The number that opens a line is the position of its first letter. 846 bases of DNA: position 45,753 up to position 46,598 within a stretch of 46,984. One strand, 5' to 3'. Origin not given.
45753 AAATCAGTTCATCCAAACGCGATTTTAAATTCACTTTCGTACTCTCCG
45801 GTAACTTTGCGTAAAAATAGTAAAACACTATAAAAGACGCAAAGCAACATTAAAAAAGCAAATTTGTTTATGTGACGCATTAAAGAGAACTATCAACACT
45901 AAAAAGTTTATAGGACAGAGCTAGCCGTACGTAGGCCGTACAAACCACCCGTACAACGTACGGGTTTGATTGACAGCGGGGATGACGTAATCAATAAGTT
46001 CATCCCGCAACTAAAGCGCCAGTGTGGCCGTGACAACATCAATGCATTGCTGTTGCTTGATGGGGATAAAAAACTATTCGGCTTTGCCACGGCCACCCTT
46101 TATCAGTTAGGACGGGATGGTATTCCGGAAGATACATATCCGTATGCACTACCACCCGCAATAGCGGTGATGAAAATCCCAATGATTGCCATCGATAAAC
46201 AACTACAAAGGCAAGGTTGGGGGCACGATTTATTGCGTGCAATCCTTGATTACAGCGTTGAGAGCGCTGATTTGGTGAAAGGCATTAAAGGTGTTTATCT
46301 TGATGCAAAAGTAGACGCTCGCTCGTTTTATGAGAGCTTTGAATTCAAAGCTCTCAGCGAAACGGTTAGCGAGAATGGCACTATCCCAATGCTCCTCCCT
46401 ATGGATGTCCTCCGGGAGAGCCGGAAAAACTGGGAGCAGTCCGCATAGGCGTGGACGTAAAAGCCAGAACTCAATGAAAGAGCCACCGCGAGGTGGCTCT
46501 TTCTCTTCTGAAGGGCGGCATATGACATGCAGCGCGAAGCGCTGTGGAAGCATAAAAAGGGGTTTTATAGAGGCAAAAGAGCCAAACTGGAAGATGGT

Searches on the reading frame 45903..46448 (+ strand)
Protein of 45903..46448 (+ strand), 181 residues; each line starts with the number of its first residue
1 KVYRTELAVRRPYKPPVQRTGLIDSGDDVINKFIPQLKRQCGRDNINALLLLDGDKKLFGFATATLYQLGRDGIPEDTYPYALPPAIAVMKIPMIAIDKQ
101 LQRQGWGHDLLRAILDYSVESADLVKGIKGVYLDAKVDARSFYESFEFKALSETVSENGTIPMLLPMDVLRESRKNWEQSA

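Call 4: search_protein_families(library=pfam, proteins=[window:45903-46448:+], max_evalue=1)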
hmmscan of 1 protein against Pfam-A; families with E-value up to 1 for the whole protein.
window:45903-46448:+ (181 aa): 4 families
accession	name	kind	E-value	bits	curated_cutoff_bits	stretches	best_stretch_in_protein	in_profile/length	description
PF13673.13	Acetyltransf_10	-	5.6e-09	36.5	23.6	1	91-160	53-119/128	Acetyltransferase (GNAT) domain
PF13508.13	Acetyltransf_7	-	7e-06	26.8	27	1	93-149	32-83/84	Acetyltransferase (GNAT) domain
PF00583.31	Acetyltransf_1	-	0.00068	20.3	20.7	1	52-148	38-116/116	Acetyltransferase (GNAT) family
PF14542.12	Acetyltransf_CG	-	0.23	12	30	1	89-120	24-55/80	GCN5-related N-acetyl-transferase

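Call 5: search_protein_families(library=ncbifam, proteins=[window:45903-46448:+], max_evalue=1)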
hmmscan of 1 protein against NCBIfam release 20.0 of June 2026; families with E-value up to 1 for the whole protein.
window:45903-46448:+ (181 aa): 5 families
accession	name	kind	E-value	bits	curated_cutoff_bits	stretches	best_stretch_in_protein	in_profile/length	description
TIGR01575.1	rimI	equivalog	0.00034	20.8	86.4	1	91-150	57-114/132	ribosomal protein S18-alanine N-acetyltransferase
NF007644.0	PRK10314.1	equivalog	0.029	14.2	171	1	107-160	88-141/153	GNAT family N-acetyltransferase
NF007025.1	PRK09491.1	equivalog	0.044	13.7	173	1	95-150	68-121/145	ribosomal protein S18-alanine N-acetyltransferase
NF040501.1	resist_ArsN2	equivalog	0.087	12.4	125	1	95-151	54-104/133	arsenic resistance N-acetyltransferase ArsN2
TIGR02727.1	MTHFS_bact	equivalog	0.11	12.4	84.9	1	66-108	92-137/182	5-formyltetrahydrofolate cyclo-ligase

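Call 8: search_solved_structures(query=window:45903-46448:+, max_evalue=1, show_alignments=3)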
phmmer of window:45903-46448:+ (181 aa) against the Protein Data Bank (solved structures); distinct sequences matched with E-value up to 1: 15.
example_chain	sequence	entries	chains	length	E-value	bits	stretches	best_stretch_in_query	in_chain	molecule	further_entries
7byy_A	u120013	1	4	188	2.2e-13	53.6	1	23-168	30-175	Acetyltransferase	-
5zgn_C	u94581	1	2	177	1.2e-08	38.3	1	23-156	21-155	KacT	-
5xun_A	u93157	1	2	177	3.6e-08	36.7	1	23-151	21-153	Acetyltransferase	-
6ajn_A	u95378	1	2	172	8.8e-08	35.4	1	23-151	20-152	N-acetyltransferase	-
6ajm_A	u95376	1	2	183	1e-07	35.2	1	23-151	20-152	N-acetyltransferase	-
6gts_A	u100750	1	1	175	1.3e-07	34.8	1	23-151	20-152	Acetyltransferase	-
6gtq_A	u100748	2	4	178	3.4e-07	33.5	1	23-151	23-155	N-acetyltransferase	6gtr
6gtp_A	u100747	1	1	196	4.5e-07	33.1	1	23-151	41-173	N-acetyltransferase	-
7chd_A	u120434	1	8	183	9.6e-07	32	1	23-151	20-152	N-acetyltransferase domain-containing protein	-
9ilr_A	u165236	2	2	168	0.0051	19.9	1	50-149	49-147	N-acetyltransferase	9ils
6g96_B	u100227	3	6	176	0.094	15.8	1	23-137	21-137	Acetyltransferase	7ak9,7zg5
5jph_A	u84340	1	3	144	0.18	14.9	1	66-159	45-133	Acetyltransferase SACOL1063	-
5jq4_A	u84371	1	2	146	0.18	14.9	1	66-159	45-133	Acetyltransferase SACOL1063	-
7ak7_A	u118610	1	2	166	0.25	14.4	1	81-148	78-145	Acetyltransferase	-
5z6n_A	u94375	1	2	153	0.71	12.9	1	127-162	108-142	Protein ElaA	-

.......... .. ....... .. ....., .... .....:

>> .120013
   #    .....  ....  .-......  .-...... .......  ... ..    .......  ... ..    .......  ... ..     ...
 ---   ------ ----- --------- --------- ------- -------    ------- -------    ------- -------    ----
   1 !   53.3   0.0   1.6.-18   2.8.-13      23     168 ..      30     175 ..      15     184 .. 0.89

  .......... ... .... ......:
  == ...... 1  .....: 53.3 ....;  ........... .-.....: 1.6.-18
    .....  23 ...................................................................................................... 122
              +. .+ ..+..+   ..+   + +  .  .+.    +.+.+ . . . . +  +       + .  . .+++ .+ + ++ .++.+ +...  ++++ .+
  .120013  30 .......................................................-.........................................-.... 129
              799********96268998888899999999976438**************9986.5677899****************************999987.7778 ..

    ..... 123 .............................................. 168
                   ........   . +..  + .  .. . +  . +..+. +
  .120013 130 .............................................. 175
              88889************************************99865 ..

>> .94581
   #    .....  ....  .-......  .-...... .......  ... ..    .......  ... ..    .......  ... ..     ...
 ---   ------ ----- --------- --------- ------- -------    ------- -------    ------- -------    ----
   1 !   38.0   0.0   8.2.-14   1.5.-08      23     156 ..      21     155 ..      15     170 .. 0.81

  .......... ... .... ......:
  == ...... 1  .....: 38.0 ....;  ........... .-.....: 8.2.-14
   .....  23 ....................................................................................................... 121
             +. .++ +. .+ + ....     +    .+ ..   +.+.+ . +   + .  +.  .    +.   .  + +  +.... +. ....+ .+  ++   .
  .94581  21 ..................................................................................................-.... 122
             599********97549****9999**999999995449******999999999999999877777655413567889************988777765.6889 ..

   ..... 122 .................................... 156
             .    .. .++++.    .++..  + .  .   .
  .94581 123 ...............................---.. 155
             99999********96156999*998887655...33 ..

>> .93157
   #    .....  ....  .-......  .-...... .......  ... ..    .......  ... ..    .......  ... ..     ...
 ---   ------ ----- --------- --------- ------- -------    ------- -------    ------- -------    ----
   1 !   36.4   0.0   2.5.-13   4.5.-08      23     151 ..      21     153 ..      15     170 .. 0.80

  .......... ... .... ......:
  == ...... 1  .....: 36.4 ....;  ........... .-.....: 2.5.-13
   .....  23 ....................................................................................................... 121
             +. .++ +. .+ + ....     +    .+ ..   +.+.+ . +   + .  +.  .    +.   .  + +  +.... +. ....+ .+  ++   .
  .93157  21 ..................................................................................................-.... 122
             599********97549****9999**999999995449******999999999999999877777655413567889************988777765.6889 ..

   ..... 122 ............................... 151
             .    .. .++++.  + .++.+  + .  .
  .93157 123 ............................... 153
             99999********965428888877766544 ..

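Call 16: find_homologous_proteins(query=window:45903-46448:+, max_evalue=0.00001)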
Query window:45903-46448:+ (181 aa): 30 proteins with E <= 0.00001 among 152 candidates.
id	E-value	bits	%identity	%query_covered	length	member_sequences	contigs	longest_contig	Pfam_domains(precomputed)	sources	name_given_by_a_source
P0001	8.0e-99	347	99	88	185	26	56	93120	PF13673.14,PF13508.14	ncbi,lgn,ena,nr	ncbi:MAG: GNAT family N-acetyltransferase [Citrobacter freundii]|nr:GNAT family N-acetyltransferase 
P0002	6.6e-90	318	85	92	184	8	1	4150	PF13673.14,PF13508.14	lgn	-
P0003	6.1e-78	279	76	91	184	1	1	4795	PF13673.14,PF13508.14,PF00583.32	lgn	-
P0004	4.7e-77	276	79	88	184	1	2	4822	PF13673.14,PF13508.14,PF00583.32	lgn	-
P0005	1.3e-76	274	77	88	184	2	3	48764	PF13673.14,PF13508.14,PF00583.32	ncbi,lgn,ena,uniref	ncbi:GNAT family N-acetyltransferase [Kluyvera intermedia]|uniref:GNAT family N-acetyltransferase n=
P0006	1.1e-72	261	72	87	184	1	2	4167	PF13673.14,PF13508.14,PF00583.32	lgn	-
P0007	1.7e-68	248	71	85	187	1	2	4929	PF13673.14,PF13508.14,PF00583.32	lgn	-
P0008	3.7e-67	244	69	91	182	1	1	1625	PF13673.14,PF13508.14,PF00583.32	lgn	-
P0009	7.6e-66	239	71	85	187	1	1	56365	PF13673.14,PF13508.14,PF00583.32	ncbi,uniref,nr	ncbi:GNAT family N-acetyltransferase [Atlantibacter hermannii]|uniref:GNAT family N-acetyltransferas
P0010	1.2e-64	235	66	91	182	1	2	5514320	PF13673.14,PF13508.14,PF00583.32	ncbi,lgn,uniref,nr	ncbi:acetyltransferase family protein [Serratia plymuthica A30]|uniref:GNAT family N-acetyltransfera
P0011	1.4e-64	235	66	91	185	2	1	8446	PF13673.14,PF13508.14,PF00583.32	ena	-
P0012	5.9e-64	233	64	91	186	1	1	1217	PF13673.14,PF13508.14,PF00583.32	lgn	-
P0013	9.1e-64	233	69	88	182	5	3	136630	PF13673.14,PF13508.14,PF00583.32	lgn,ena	-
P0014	1.2e-63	232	66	91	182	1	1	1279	PF13673.14,PF13508.14,PF00583.32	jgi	-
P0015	2.5e-63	231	68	86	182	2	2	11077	PF13673.14,PF13508.14,PF00583.32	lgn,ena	-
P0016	8.3e-63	229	67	91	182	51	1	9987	PF13673.14,PF13508.14,PF00583.32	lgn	-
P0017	1.1e-62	229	64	87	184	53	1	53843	PF13673.14,PF13508.14,PF00583.32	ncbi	ncbi:GNAT family N-acetyltransferase [Salmonella enterica subsp. enterica serovar Cerro]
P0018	3.8e-62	227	67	91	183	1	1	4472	PF13673.14,PF13508.14,PF00583.32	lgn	-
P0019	3.9e-62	227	69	87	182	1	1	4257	PF13673.14,PF13508.14,PF00583.32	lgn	-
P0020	6.2e-62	227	63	91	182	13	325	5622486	PF13673.14,PF13508.14,PF00583.32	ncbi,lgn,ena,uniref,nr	ncbi:TPA: GNAT family N-acetyltransferase [Klebsiella pneumoniae]|uniref:GNAT family N-acetyltransfe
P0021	8.0e-62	226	66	91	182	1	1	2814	PF13673.14,PF13508.14,PF00583.32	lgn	-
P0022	8.1e-61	223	60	91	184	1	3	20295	PF13673.14,PF13508.14,PF00583.32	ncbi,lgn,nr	ncbi:GNAT family N-acetyltransferase [Salmonella enterica]|nr:GNAT family N-acetyltransferase [Salmo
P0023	9.2e-61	223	65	87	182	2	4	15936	PF13673.14,PF13508.14,PF00583.32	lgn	-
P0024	5.9e-60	220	60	91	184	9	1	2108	PF13673.14,PF13508.14,PF00583.32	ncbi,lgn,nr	ncbi:TPA: GNAT family N-acetyltransferase [Salmonella enterica subsp. enterica serovar Welikade]|nr:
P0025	6.8e-60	220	64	91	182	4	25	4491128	PF13673.14,PF13508.14,PF00583.32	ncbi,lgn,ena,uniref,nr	ncbi:GNAT family N-acetyltransferase [Cronobacter malonaticus]|uniref:GNAT family N-acetyltransferas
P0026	3.0e-50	188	53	93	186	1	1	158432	PF13673.14,PF13508.14,PF00583.32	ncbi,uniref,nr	ncbi:GNAT family N-acetyltransferase [Dickeya fangzhongdai]|uniref:GNAT family N-acetyltransferase n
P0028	1.2e-45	174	53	82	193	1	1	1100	PF13673.14,PF13508.14,PF00583.32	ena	-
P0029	1.5e-45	173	53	83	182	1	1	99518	PF13673.14,PF13508.14,PF00583.32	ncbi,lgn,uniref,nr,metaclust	ncbi:GNAT family N-acetyltransferase [Pantoea dispersa]|uniref:GNAT family N-acetyltransferase n=1 T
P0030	5.7e-27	113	58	57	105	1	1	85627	PF13673.14,PF13508.14,PF00583.32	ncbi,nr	ncbi:GNAT family N-acetyltransferase [Salmonella enterica]|nr:GNAT family N-acetyltransferase [Salmo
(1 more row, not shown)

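Call 19: find_encoding_contigs(protein=P0001, flank=6000, max_places=10)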
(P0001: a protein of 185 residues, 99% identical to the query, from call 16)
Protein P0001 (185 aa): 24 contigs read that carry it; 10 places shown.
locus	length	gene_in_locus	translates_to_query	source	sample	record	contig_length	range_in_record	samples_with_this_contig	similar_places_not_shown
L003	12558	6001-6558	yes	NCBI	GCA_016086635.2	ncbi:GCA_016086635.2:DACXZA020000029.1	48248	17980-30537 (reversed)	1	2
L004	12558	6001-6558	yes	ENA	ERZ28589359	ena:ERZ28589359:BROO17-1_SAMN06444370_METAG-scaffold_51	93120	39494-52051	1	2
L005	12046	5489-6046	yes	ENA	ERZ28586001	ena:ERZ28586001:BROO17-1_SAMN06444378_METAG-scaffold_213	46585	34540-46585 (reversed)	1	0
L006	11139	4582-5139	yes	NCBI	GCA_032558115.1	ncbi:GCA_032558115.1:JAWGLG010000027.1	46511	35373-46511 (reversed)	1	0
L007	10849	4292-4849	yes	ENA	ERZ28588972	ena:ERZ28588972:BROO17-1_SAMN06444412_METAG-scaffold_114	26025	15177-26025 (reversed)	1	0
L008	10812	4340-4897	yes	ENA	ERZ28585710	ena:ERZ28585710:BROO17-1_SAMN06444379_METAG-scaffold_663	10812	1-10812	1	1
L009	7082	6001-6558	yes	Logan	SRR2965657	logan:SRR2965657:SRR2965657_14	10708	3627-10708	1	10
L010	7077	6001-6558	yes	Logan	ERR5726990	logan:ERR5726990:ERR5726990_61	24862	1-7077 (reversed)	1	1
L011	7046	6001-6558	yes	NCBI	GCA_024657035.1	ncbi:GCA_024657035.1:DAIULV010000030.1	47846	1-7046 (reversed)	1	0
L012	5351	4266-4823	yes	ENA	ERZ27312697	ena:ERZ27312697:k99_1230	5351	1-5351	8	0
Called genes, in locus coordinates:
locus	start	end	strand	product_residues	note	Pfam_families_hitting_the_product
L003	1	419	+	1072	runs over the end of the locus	PF24801:FNIII-A_GpJ, PF13550:Phage-tail_3, PF09327:Phage_Tail_Tip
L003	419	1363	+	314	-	PF20051:DUF6453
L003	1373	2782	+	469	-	PF25670:Phage_tail_C_2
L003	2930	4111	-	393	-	PF18090:SoPB_HTH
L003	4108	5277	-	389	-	PF01656:CbiA, PF13614:AAA_31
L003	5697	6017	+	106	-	PF08681:TacA1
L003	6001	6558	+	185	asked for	PF13673:Acetyltransf_10, PF13508:Acetyltransf_7 (weak)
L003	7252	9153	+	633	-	PF22853:TelK_N, PF20849:TelK_muzzle, PF16684:ResT-TelK_cat, PF20818:TelK_stirrup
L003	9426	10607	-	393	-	PF12323:HTH_OrfB_IS605, PF01385:OrfB_IS605, PF07282:Cas12f1-like_TNB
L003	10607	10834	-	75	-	-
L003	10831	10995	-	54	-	-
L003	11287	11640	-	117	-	-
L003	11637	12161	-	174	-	PF17526:DUF5448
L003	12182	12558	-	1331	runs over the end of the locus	PF13362:Toprim_3 (weak)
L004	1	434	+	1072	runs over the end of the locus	PF24801:FNIII-A_GpJ, PF13550:Phage-tail_3, PF09327:Phage_Tail_Tip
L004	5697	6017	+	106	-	PF08681:TacA1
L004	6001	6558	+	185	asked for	PF13673:Acetyltransf_10, PF13508:Acetyltransf_7 (weak)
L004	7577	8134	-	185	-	PF13673:Acetyltransf_10, PF13508:Acetyltransf_7 (weak)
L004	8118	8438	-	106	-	PF08681:TacA1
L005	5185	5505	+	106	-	PF08681:TacA1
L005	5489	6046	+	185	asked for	PF13673:Acetyltransf_10, PF13508:Acetyltransf_7 (weak)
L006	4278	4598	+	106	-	PF08681:TacA1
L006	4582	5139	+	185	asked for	PF13673:Acetyltransf_10, PF13508:Acetyltransf_7 (weak)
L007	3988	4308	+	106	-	PF08681:TacA1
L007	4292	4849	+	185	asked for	PF13673:Acetyltransf_10, PF13508:Acetyltransf_7 (weak)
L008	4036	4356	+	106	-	PF08681:TacA1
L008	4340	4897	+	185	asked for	PF13673:Acetyltransf_10, PF13508:Acetyltransf_7 (weak)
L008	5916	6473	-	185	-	PF13673:Acetyltransf_10, PF13508:Acetyltransf_7 (weak)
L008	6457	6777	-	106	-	PF08681:TacA1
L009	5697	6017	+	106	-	PF08681:TacA1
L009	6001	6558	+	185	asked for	PF13673:Acetyltransf_10, PF13508:Acetyltransf_7 (weak)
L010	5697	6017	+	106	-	PF08681:TacA1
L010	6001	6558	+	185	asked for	PF13673:Acetyltransf_10, PF13508:Acetyltransf_7 (weak)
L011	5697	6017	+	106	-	PF08681:TacA1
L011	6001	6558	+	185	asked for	PF13673:Acetyltransf_10, PF13508:Acetyltransf_7 (weak)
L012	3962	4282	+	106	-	PF08681:TacA1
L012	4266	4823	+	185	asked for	PF13673:Acetyltransf_10, PF13508:Acetyltransf_7 (weak)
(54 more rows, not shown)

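Call 24: find_encoding_contigs(protein=window:45966-46445:+, flank=3000, max_places=10)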
Protein seq(160 aa) (160 aa): 24 contigs read that carry it; 6 places shown.
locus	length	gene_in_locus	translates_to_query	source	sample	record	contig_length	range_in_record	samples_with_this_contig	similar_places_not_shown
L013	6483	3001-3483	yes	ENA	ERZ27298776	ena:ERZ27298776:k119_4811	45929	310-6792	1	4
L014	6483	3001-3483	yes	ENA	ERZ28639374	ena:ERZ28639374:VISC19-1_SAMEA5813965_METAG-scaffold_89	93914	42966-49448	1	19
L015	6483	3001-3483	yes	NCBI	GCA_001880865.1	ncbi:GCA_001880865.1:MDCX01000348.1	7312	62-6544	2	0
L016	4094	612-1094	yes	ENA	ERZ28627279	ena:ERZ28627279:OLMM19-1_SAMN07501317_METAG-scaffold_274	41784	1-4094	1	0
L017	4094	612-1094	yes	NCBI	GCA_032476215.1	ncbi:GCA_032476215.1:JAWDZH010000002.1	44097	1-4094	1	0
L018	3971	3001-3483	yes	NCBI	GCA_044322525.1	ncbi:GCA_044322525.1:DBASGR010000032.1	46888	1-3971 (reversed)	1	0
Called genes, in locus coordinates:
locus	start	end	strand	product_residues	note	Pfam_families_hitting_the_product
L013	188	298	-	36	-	-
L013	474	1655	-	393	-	PF18090:SoPB_HTH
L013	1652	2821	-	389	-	PF01656:CbiA, PF13614:AAA_31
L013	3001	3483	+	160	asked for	PF13673:Acetyltransf_10, PF13508:Acetyltransf_7 (weak)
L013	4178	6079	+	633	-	PF22853:TelK_N, PF20849:TelK_muzzle, PF16684:ResT-TelK_cat, PF20818:TelK_stirrup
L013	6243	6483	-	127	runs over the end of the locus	PF17526:DUF5448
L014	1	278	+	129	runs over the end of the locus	PF00717:Peptidase_S24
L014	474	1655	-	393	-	PF18090:SoPB_HTH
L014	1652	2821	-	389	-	PF01656:CbiA, PF13614:AAA_31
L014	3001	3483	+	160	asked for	PF13673:Acetyltransf_10, PF13508:Acetyltransf_7 (weak)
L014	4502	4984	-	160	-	PF13673:Acetyltransf_10, PF13508:Acetyltransf_7 (weak)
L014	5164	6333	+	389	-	PF01656:CbiA, PF13614:AAA_31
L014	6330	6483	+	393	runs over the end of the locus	PF18090:SoPB_HTH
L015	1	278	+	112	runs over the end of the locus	PF00717:Peptidase_S24 (weak)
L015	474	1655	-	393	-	PF18090:SoPB_HTH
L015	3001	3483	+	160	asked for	PF13673:Acetyltransf_10, PF13508:Acetyltransf_7 (weak)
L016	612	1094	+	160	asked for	PF13673:Acetyltransf_10, PF13508:Acetyltransf_7 (weak)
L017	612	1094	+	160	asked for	PF13673:Acetyltransf_10, PF13508:Acetyltransf_7 (weak)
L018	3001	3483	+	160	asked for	PF13673:Acetyltransf_10, PF13508:Acetyltransf_7 (weak)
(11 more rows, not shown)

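Call 25: find_encoding_contigs(protein=P0005, flank=4000, max_places=3)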
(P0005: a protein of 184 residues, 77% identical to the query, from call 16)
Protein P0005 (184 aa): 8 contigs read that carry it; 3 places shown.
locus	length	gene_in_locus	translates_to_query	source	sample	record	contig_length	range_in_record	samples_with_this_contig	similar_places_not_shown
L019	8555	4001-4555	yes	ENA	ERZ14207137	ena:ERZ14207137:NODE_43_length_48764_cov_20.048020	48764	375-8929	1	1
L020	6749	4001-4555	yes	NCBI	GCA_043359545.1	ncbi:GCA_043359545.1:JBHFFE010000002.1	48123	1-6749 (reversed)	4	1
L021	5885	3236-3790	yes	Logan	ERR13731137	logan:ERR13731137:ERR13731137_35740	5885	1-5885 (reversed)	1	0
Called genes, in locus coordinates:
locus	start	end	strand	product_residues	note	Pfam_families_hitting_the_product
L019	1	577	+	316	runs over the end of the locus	?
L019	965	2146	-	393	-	PF18090:SoPB_HTH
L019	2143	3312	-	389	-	PF01656:CbiA, PF13614:AAA_31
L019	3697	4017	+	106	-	PF08681:TacA1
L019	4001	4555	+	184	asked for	PF00583:Acetyltransf_1 (weak), PF13673:Acetyltransf_10, PF13508:Acetyltransf_7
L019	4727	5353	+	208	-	-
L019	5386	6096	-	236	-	PF08808:RES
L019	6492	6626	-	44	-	-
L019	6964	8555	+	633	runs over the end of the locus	PF22853:TelK_N, PF20849:TelK_muzzle, PF16684:ResT-TelK_cat, PF20818:TelK_stirrup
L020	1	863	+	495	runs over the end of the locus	PF25670:Phage_tail_C_2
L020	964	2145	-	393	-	PF18090:SoPB_HTH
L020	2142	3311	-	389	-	PF01656:CbiA, PF13614:AAA_31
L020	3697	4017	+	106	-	PF08681:TacA1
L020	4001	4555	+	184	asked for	PF00583:Acetyltransf_1 (weak), PF13673:Acetyltransf_10, PF13508:Acetyltransf_7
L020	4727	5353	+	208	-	-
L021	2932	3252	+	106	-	PF08681:TacA1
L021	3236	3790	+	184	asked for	PF00583:Acetyltransf_1 (weak), PF13673:Acetyltransf_10, PF13508:Acetyltransf_7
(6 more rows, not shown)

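Call 26: find_encoding_contigs(protein=P0009, flank=4000, max_places=3)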
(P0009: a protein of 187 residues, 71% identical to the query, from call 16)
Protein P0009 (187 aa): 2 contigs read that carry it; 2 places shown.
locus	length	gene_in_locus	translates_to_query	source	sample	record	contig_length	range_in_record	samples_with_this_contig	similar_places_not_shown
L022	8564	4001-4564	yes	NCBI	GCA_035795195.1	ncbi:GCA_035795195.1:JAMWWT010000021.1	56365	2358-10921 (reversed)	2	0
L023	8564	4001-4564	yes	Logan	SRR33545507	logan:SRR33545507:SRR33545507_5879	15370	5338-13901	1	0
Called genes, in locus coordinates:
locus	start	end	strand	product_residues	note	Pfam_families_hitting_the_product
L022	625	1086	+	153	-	-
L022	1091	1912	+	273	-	-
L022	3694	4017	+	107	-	PF08681:TacA1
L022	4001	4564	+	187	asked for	PF13673:Acetyltransf_10, PF00583:Acetyltransf_1 (weak), PF13508:Acetyltransf_7 (weak)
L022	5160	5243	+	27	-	PF28061:DinQ (weak)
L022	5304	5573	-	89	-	-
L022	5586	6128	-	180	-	-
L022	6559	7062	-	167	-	-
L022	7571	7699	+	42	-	-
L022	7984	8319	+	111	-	PF17500:CKI (weak), PF03526:Microcin (weak)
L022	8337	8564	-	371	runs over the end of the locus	PF01024:Colicin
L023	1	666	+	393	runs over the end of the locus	PF12323:HTH_OrfB_IS605, PF01385:OrfB_IS605, PF07282:Cas12f1-like_TNB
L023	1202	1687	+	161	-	-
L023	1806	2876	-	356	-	-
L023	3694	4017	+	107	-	PF08681:TacA1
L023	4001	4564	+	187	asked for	PF13673:Acetyltransf_10, PF00583:Acetyltransf_1 (weak), PF13508:Acetyltransf_7 (weak)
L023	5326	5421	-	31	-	-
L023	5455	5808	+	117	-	-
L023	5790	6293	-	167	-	-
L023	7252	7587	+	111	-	PF17500:CKI (weak), PF03526:Microcin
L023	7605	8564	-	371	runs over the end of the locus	PF01024:Colicin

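Call 27: find_encoding_contigs(protein=P0002, flank=4000, max_places=3)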
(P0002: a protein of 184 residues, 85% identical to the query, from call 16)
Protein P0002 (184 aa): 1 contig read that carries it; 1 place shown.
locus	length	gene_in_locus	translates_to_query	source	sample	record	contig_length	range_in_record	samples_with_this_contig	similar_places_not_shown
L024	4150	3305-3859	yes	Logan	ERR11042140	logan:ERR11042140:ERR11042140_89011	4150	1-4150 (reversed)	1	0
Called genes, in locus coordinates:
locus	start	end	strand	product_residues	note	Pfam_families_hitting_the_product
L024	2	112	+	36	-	?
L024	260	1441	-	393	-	PF18090:SoPB_HTH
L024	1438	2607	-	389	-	PF01656:CbiA, PF13614:AAA_31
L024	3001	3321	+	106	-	PF08681:TacA1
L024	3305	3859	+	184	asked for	PF13673:Acetyltransf_10, PF13508:Acetyltransf_7 (weak)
